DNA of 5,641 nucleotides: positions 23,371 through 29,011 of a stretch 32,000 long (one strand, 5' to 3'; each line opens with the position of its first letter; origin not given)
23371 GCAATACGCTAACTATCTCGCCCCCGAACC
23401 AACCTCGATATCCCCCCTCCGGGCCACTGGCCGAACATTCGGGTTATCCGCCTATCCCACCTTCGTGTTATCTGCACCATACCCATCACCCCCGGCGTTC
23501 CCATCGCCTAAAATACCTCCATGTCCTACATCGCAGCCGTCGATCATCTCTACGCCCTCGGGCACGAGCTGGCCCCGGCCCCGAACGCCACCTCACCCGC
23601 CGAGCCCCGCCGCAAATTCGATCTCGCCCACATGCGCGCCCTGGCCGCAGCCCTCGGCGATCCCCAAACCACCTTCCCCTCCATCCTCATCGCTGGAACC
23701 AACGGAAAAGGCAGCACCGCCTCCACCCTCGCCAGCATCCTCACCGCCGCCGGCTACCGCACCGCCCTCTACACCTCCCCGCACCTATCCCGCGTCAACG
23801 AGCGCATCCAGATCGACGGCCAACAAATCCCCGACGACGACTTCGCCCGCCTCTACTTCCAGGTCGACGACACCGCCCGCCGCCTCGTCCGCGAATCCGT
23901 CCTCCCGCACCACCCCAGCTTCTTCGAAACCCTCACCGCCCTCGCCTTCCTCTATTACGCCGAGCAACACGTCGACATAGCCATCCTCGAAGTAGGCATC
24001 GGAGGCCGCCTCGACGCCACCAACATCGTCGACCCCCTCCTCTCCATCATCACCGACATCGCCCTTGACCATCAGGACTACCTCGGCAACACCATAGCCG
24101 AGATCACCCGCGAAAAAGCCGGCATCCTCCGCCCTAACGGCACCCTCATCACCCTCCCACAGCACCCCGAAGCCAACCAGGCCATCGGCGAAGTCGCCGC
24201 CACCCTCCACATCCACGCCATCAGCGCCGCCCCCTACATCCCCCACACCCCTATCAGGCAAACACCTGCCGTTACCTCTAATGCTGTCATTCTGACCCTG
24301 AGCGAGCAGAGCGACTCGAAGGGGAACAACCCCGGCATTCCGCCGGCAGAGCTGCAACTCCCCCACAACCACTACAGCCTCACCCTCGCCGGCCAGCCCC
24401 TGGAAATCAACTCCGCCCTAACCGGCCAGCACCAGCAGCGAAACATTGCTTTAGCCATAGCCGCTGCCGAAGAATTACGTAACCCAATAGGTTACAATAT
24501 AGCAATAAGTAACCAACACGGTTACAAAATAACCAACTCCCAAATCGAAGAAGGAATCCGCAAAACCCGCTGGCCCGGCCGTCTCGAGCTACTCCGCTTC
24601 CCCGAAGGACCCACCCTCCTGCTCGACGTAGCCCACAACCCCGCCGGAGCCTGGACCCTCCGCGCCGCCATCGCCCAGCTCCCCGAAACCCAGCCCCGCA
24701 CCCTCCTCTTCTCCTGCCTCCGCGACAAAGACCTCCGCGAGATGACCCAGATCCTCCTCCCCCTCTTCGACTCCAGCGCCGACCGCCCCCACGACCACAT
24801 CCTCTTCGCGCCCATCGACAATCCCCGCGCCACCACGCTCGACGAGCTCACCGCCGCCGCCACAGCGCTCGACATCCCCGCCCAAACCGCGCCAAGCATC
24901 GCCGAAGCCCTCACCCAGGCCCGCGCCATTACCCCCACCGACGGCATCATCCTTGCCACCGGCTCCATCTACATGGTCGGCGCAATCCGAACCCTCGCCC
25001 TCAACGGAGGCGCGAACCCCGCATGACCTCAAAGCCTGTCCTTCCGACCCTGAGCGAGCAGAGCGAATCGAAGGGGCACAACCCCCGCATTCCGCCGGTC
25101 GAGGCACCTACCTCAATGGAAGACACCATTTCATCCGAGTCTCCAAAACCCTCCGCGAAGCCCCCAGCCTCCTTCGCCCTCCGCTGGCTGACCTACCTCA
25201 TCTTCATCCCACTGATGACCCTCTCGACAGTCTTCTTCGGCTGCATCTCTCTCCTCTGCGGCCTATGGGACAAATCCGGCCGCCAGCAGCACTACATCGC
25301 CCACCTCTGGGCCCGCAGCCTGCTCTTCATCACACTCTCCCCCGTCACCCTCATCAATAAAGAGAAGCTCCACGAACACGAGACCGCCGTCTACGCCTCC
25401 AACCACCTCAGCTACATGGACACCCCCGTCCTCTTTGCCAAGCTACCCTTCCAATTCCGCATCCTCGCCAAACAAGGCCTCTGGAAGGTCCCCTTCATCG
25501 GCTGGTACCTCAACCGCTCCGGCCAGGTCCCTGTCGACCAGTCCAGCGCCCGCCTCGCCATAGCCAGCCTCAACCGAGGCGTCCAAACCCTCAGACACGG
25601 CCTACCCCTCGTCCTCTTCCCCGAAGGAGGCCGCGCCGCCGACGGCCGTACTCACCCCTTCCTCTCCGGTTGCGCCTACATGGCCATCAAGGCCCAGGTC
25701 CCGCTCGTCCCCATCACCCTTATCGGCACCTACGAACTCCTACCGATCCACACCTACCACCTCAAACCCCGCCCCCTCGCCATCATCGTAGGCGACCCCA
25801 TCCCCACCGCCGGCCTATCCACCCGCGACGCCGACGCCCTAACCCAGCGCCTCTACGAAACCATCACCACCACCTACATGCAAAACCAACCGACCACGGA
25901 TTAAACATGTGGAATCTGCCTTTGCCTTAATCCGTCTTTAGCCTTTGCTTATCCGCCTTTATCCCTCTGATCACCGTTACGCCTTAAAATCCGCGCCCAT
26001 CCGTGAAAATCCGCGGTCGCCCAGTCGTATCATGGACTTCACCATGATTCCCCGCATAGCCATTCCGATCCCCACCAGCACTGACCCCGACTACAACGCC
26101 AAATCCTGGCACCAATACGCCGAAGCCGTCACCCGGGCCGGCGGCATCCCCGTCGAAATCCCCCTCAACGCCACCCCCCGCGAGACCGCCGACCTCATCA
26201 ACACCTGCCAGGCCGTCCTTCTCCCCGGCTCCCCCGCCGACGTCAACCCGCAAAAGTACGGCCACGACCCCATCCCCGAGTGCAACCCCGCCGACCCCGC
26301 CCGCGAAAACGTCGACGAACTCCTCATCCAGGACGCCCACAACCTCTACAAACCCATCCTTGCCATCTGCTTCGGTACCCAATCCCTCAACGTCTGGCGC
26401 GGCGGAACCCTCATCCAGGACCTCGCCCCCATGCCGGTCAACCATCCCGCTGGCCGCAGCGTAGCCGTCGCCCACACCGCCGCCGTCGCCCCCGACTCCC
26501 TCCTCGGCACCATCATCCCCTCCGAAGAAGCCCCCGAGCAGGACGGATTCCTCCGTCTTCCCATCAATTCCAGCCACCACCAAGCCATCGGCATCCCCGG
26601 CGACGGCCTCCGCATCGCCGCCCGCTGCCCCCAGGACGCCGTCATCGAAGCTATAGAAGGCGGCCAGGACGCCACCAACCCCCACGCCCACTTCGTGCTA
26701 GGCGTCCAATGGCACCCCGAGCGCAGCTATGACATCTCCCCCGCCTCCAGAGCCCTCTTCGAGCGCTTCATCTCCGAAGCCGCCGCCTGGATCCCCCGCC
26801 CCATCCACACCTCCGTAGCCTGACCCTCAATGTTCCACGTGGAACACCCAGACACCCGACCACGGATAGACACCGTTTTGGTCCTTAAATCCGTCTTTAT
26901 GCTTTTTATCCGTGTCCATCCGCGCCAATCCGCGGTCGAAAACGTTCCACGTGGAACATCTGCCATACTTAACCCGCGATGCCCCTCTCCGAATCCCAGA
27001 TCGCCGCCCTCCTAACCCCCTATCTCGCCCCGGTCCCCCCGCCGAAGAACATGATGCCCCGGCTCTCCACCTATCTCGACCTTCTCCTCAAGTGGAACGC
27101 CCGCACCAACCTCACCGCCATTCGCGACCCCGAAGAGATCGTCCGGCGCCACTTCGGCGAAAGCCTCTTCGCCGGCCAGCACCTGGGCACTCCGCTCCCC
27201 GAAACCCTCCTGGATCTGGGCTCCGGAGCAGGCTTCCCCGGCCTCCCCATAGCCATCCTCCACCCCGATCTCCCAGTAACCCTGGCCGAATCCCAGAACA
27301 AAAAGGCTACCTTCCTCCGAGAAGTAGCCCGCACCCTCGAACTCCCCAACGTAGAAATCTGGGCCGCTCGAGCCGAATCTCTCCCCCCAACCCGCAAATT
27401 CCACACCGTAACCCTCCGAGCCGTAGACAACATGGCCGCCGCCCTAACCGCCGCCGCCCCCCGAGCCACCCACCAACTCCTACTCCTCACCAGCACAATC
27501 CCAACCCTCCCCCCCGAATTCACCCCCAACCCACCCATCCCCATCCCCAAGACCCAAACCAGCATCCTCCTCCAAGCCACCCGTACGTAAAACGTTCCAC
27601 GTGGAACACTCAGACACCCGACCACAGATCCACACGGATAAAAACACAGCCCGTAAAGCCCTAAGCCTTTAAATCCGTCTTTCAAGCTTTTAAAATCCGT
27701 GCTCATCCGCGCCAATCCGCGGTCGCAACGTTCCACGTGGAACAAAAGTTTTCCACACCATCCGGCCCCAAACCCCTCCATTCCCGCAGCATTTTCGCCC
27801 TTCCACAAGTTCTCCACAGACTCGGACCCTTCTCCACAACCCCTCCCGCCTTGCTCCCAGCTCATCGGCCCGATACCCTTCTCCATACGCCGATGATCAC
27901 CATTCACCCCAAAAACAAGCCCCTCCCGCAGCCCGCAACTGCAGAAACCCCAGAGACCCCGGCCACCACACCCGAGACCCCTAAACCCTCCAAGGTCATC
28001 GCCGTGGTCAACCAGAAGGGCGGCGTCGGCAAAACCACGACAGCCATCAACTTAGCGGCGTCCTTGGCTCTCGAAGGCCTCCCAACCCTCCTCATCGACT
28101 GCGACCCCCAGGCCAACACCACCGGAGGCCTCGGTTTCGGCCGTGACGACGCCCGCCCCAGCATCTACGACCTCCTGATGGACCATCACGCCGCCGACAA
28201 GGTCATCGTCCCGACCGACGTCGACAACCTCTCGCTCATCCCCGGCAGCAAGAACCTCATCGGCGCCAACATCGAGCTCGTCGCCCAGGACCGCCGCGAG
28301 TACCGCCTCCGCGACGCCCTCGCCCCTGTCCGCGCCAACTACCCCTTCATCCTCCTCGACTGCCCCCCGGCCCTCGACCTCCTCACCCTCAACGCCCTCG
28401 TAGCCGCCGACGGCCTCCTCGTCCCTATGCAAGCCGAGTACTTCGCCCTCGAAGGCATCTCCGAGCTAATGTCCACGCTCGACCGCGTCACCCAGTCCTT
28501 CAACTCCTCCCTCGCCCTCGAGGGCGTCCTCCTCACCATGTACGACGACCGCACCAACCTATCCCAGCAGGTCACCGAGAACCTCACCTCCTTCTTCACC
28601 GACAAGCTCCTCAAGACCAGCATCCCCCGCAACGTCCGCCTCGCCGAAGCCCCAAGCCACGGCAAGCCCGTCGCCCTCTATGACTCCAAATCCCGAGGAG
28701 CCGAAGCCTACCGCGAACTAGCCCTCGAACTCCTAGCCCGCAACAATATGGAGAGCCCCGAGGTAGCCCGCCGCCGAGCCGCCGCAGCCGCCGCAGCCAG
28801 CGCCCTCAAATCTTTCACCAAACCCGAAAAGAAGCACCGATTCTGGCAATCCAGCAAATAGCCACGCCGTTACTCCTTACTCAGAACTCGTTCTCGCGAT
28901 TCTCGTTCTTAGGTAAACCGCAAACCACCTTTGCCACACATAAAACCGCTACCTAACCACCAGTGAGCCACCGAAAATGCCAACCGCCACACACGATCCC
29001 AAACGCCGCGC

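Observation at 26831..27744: Two homologous parS...heptad-array...parS cassettes tightly bracket rsmG, immediately upstream of parAB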

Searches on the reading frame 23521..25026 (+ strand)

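Call 11: search_protein_families(library=pfam, proteins=[window:23521-25026:+])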
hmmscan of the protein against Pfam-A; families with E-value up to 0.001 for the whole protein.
window:23521-25026:+ (501 aa): 2 families
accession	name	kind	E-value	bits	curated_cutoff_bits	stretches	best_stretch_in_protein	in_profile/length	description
PF08245.18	Mur_ligase_M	-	3e-11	44.1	24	1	57-316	1-200/200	Mur ligase middle domain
PF02875.26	Mur_ligase_C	-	2.8e-10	41.6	28.4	1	353-482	1-126/127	Mur ligase, glutamate ligase domain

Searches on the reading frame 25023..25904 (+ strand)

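Call 11: search_protein_families(library=pfam, proteins=[window:25023-25904:+])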
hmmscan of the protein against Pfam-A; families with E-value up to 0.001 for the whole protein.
window:25023-25904:+ (293 aa): 1 family
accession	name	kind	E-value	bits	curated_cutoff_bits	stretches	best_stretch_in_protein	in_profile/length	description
PF01553.26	Acyltransferase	-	8.8e-26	90.7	23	1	108-233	2-131/132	Acyltransferase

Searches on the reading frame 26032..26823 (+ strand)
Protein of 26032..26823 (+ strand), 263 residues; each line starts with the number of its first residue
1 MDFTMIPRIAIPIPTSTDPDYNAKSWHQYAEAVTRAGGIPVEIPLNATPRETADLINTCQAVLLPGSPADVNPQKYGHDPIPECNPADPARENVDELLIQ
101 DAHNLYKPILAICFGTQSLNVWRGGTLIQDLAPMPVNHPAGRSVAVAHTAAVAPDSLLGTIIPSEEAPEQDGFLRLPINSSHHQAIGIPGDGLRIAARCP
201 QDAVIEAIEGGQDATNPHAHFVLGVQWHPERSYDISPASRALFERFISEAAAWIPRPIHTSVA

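Call 11: search_protein_families(library=pfam, proteins=[window:26032-26823:+])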
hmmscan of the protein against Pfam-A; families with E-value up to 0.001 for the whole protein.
window:26032-26823:+ (263 aa): 2 families
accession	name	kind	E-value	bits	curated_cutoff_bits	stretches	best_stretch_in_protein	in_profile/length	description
PF07722.19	Peptidase_C26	-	1.4e-46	159.4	20.5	1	27-230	26-219/219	Peptidase C26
PF00117.34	GATase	-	3.1e-07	30.7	22.8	1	40-233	23-175/190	Glutamine amidotransferase class-I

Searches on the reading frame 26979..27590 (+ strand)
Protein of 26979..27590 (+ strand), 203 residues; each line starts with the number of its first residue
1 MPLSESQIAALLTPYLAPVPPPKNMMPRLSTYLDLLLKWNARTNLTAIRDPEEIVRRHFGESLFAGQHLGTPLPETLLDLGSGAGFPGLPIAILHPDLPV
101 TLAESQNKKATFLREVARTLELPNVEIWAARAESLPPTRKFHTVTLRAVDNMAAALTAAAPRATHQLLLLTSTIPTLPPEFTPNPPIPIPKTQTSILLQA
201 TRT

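Call 11: search_protein_families(library=pfam, proteins=[window:26979-27590:+])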
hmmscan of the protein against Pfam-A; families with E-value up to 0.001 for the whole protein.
window:26979-27590:+ (203 aa): 1 family
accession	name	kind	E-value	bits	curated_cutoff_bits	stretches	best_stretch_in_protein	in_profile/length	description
PF02527.21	GidB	-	3.9e-39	134.4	27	1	28-161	4-136/184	rRNA small subunit methyltransferase G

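Call 26: find_related_loci(query=window:26979-27590:+, collection=metagenome_contigs, flank=5000)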
Query window:26979-27590:+ (203 aa) in metagenome_contigs; peptide patterns used: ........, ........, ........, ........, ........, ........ (x = any residue, [..] = any of these).
600 stretches matched a pattern (row limit reached: there are more); 233 encode a relative of the query (tblastn E <= 1e-3); the best 80 are kept; 80 distinct loci.
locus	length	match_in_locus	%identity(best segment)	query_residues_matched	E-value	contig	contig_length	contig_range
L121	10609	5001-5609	99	1-203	1e-128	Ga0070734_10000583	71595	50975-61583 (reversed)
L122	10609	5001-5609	99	1-203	2e-127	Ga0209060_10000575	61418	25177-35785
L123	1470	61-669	80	3-203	4e-99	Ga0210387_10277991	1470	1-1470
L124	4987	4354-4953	75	3-203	3e-90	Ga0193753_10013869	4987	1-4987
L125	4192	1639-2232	70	3-203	2e-89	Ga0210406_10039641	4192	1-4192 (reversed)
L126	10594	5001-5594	75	3-203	2e-87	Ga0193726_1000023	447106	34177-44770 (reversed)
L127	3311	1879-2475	72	3-202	9e-88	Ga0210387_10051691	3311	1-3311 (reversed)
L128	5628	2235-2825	76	3-203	2e-85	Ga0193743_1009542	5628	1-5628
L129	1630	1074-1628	72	3-190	4e-89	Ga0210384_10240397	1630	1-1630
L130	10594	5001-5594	74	3-203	5e-84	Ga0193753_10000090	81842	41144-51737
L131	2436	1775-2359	69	3-199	3e-85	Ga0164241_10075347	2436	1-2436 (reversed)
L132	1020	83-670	69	3-203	6e-90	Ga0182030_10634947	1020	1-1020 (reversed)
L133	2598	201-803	70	3-203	1e-84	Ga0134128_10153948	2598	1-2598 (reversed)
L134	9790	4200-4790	78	3-203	9e-83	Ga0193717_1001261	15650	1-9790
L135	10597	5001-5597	65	3-203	1e-82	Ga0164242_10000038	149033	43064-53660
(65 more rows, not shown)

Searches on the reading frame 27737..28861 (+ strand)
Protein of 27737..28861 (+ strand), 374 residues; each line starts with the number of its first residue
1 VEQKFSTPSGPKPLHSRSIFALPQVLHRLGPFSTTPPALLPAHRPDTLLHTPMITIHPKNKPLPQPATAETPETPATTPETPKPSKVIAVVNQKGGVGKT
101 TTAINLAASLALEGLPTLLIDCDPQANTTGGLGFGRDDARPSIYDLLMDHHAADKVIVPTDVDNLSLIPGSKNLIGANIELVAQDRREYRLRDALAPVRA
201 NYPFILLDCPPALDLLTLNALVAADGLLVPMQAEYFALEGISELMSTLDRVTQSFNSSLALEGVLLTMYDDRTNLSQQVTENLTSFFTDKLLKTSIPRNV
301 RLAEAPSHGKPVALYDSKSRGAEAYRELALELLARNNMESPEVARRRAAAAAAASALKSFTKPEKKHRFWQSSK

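Call 11: search_protein_families(library=pfam, proteins=[window:27737-28861:+])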
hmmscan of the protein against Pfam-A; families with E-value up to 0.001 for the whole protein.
window:27737-28861:+ (374 aa): 7 families
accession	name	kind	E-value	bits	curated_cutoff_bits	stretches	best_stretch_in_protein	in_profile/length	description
PF13614.12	AAA_31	-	1.5e-59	201.4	27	1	85-260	1-176/177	AAA domain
PF01656.29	CbiA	-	7.5e-27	94.2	25.4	1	88-312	1-125/125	CobQ/CobB/MinD/ParA nucleotide binding domain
PF00142.24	Fer4_NifH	-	2.8e-10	40.6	25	1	91-156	5-68/271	4Fe-4S iron sulfur cluster binding proteins, NifH/frxC family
PF09140.17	MipZ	-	5.4e-10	39.4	20.7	1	87-128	2-43/262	ATPase MipZ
PF10609.15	ParA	-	1.8e-08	34.6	27.1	1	85-123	3-41/246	NUBPL iron-transfer P-loop NTPase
PF06564.18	CBP_BcsQ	-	2.3e-07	31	21.3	1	87-330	3-231/234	Cellulose biosynthesis protein BcsQ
PF02374.21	ArsA_ATPase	-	6.5e-05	22.7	24.3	1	90-127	5-42/305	Anion-transporting ATPase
